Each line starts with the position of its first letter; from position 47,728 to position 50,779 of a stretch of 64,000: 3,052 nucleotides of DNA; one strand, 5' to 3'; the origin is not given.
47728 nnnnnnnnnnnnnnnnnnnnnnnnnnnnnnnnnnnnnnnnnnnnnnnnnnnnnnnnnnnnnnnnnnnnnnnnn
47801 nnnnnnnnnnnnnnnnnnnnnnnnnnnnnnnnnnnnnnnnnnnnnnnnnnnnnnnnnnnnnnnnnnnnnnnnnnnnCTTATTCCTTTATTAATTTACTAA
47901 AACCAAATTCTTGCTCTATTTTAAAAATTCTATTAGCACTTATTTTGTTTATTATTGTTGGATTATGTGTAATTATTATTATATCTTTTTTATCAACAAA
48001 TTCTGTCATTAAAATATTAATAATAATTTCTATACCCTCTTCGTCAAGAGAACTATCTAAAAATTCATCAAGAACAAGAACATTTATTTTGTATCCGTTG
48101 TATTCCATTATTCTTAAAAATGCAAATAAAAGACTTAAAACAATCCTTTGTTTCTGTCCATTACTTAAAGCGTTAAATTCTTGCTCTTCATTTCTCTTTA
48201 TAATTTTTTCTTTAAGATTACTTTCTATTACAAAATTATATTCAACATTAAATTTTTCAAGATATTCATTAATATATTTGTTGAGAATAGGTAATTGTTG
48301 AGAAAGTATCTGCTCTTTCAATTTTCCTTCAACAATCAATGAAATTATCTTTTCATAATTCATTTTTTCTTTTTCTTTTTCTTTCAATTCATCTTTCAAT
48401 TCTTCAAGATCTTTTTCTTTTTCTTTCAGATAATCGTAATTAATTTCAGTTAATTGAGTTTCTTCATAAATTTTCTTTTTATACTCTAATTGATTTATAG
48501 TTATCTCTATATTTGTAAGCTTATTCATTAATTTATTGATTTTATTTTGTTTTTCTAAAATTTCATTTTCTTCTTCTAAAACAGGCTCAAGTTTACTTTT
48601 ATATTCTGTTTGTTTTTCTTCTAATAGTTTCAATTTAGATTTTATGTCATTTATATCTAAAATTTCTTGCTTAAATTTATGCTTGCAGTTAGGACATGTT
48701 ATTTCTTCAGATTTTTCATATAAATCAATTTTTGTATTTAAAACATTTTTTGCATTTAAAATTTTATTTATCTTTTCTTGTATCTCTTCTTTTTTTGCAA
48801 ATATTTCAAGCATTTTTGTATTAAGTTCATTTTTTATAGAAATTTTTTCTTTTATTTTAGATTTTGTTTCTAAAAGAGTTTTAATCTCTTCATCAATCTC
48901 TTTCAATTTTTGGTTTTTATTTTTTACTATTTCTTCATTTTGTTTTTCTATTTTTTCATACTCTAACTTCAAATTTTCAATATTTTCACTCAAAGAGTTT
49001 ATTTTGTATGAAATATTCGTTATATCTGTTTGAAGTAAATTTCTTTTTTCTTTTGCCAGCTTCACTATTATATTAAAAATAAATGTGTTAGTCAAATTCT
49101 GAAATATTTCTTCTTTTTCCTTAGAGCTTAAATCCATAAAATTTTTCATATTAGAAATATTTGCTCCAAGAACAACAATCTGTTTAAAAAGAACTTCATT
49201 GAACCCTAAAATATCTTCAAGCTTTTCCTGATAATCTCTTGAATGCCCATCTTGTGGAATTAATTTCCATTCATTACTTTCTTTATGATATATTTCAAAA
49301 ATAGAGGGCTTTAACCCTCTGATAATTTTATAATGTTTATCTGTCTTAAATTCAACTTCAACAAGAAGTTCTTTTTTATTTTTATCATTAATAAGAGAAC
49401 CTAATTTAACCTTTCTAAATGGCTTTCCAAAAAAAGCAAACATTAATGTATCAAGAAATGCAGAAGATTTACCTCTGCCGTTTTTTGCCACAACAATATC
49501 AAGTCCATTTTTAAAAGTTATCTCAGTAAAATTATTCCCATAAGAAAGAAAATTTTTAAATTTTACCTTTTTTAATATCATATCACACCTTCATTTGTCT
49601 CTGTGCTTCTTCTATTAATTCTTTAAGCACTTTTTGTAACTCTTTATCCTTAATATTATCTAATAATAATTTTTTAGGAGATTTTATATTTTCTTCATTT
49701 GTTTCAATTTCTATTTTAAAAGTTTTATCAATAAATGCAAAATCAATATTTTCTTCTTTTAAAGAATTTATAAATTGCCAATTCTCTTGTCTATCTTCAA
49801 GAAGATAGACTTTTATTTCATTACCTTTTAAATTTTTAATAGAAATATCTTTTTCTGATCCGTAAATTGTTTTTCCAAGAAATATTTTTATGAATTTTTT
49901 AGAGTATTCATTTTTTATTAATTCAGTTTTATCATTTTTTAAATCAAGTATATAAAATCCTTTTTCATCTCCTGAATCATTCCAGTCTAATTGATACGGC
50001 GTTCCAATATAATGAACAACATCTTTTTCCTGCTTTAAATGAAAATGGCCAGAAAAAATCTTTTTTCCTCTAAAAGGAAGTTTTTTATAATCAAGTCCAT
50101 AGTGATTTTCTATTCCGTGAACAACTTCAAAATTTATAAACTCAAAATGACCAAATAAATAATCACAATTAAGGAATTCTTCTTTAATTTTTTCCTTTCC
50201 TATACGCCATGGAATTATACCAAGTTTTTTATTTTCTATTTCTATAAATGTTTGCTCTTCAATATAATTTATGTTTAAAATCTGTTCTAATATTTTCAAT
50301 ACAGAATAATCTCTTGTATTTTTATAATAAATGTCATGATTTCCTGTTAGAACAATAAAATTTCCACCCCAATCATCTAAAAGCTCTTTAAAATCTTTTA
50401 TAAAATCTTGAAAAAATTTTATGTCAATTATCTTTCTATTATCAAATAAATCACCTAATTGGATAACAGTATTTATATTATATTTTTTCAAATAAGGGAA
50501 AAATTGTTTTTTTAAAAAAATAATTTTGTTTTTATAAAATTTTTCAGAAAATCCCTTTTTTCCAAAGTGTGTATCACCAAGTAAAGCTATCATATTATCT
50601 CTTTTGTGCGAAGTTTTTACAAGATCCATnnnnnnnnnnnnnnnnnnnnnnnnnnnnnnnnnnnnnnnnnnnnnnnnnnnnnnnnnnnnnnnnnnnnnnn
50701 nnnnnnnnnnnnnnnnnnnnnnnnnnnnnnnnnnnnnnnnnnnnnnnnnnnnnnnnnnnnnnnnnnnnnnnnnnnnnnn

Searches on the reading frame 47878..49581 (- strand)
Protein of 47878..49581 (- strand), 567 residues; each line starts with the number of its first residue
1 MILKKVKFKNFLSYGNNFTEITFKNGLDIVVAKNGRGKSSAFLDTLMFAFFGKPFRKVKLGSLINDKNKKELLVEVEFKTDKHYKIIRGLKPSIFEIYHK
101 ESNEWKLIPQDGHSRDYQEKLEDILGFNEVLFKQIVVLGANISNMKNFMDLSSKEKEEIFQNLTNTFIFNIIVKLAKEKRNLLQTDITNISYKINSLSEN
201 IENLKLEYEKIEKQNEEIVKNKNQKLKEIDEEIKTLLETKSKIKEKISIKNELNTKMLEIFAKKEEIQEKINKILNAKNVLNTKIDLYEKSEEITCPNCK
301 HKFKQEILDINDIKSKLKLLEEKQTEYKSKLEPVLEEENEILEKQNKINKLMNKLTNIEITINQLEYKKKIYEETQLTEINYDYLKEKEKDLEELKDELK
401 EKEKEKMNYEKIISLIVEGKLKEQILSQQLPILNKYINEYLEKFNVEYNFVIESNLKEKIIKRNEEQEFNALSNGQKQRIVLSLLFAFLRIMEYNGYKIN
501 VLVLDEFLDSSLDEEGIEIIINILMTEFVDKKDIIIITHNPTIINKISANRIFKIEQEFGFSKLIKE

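Call 15: search_protein_families(library=phrogs, proteins=[window:47878-49581:-], max_evalue=0.001)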
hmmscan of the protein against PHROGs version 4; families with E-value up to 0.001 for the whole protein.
window:47878-49581:- (567 aa): 3 families
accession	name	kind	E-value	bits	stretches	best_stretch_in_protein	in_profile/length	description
phrog_77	-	DNA, RNA and nucleotide metabolism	8.6e-94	316.8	1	1-566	296-954/967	SbcC-like subunit of palindrome specific endonuclease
phrog_21388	-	DNA, RNA and nucleotide metabolism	1.8e-07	32.2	1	23-90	32-99/126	exonuclease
phrog_19980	-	unknown function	0.00013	21.5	1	25-459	27-470/1068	-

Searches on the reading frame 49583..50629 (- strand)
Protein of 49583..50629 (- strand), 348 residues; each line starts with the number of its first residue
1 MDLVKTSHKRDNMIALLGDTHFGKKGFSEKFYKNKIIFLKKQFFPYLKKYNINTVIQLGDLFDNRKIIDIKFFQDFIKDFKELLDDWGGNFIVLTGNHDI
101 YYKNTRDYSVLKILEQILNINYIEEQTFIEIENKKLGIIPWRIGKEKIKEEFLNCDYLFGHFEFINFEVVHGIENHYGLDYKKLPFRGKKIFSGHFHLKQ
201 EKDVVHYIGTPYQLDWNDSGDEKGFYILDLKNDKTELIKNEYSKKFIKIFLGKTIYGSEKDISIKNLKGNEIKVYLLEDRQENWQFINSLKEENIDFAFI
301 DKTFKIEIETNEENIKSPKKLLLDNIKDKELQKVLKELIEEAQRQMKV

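Call 15: search_protein_families(library=phrogs, proteins=[window:49583-50629:-], max_evalue=0.001)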
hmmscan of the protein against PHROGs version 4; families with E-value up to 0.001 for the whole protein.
window:49583-50629:- (348 aa): 2 families
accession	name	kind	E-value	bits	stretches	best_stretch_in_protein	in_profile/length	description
phrog_100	-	DNA, RNA and nucleotide metabolism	7.4e-64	217.6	1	5-345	22-378/989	SbcD-like subunit of palindrome specific endonuclease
phrog_7339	-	DNA, RNA and nucleotide metabolism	0.00082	19.8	0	8-132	26-153/263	DNA repair exonuclease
